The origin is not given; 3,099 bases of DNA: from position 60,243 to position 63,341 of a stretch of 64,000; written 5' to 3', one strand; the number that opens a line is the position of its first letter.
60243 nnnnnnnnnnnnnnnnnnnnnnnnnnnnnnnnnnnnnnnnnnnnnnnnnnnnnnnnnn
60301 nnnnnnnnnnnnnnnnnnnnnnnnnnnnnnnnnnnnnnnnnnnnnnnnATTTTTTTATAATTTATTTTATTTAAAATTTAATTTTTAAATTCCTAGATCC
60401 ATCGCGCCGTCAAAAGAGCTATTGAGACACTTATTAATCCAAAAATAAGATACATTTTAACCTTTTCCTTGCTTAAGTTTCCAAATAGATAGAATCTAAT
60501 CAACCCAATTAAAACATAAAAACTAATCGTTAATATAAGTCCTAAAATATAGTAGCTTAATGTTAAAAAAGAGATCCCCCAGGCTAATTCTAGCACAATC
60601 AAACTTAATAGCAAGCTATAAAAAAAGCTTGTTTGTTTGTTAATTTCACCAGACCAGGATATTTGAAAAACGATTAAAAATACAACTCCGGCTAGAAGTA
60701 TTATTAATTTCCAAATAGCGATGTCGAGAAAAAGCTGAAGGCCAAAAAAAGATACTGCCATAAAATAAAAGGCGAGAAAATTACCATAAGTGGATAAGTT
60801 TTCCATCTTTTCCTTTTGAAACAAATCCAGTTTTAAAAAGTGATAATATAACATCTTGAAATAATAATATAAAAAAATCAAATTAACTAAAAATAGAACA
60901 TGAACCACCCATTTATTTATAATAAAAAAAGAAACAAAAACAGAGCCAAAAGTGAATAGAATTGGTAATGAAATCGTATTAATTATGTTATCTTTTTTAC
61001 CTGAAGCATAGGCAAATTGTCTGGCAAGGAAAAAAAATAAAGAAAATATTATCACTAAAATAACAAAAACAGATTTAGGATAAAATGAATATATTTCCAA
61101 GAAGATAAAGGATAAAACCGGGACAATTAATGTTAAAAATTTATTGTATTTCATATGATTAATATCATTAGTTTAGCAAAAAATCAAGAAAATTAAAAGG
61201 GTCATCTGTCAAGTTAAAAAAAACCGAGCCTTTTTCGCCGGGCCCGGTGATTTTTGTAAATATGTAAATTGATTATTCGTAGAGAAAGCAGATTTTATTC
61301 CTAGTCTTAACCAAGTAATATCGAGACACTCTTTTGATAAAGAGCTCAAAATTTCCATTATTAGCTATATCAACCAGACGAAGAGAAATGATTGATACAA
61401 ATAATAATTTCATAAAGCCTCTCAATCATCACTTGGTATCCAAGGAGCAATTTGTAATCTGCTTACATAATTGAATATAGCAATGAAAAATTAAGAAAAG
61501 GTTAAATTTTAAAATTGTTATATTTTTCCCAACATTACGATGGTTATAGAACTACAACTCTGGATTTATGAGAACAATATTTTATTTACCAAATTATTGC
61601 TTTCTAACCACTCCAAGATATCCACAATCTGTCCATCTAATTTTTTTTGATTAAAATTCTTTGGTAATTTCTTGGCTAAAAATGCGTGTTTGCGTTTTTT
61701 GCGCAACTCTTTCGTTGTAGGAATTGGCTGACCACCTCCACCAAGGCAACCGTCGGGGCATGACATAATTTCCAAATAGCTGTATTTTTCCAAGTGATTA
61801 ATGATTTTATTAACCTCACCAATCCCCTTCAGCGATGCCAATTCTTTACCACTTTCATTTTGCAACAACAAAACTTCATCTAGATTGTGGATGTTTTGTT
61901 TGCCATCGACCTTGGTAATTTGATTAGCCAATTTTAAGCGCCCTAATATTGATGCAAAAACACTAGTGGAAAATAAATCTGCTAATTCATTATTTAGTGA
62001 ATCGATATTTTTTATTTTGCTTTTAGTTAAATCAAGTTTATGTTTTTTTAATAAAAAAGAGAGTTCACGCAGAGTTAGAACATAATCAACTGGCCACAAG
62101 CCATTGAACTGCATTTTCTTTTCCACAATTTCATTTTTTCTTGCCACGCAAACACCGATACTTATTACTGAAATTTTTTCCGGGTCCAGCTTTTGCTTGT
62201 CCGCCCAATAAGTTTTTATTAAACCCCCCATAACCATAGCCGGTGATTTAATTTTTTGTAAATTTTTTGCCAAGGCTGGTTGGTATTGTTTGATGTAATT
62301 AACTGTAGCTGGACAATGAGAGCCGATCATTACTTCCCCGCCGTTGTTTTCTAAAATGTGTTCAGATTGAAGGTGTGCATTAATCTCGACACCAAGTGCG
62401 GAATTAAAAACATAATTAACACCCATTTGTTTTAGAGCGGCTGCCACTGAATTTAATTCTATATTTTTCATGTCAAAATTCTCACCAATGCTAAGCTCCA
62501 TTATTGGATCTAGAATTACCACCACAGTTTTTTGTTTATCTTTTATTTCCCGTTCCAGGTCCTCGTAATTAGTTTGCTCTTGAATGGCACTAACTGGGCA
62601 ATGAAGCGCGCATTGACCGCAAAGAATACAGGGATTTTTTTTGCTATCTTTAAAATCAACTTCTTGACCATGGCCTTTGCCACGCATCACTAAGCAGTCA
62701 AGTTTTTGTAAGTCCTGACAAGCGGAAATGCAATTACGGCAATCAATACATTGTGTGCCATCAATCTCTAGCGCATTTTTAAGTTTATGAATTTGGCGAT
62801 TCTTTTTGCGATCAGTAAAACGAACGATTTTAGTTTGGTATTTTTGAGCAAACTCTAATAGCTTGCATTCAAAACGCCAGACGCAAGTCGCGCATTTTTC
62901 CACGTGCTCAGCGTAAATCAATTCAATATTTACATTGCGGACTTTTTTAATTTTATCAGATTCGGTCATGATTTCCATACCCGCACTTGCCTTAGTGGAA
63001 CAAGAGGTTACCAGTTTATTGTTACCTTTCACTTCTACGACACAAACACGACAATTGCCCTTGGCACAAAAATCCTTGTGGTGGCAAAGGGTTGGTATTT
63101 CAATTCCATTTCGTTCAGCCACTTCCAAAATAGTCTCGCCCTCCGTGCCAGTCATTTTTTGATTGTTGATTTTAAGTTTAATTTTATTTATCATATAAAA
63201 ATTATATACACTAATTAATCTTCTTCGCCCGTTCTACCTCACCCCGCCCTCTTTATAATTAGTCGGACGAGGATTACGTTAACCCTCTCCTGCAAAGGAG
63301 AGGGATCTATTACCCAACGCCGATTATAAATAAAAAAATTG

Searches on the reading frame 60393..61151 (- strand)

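Call 67: search_protein_families(library=pfam, proteins=[window:60393-61151:-], max_evalue=0.0001)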
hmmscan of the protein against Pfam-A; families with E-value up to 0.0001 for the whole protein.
window:60393-61151:- (252 aa): 1 family
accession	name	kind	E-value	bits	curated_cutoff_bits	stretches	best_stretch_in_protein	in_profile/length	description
PF18900.5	DUF5656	-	4.7e-09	36.4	23.3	1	62-247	61-239/242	Protein of unknown function (DUF5656)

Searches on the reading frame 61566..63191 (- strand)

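Call 55: search_protein_families(library=pfam, proteins=[window:61566-63191:-], max_evalue=0.00001)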
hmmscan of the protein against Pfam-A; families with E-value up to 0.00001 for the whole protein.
window:61566-63191:- (541 aa): 3 families
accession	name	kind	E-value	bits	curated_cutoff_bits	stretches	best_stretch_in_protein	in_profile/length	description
PF02906.19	Fe_hyd_lg_C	-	6e-48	164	22.1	1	221-486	1-245/245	Iron only hydrogenase large subunit, C-terminal domain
PF13510.11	Fer2_4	-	1.8e-20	73.2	22.8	1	3-78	3-81/82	2Fe-2S iron-sulfur cluster binding domain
PF00111.32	Fer2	-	1.5e-07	31.7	21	1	11-56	8-49/77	2Fe-2S iron-sulfur cluster binding domain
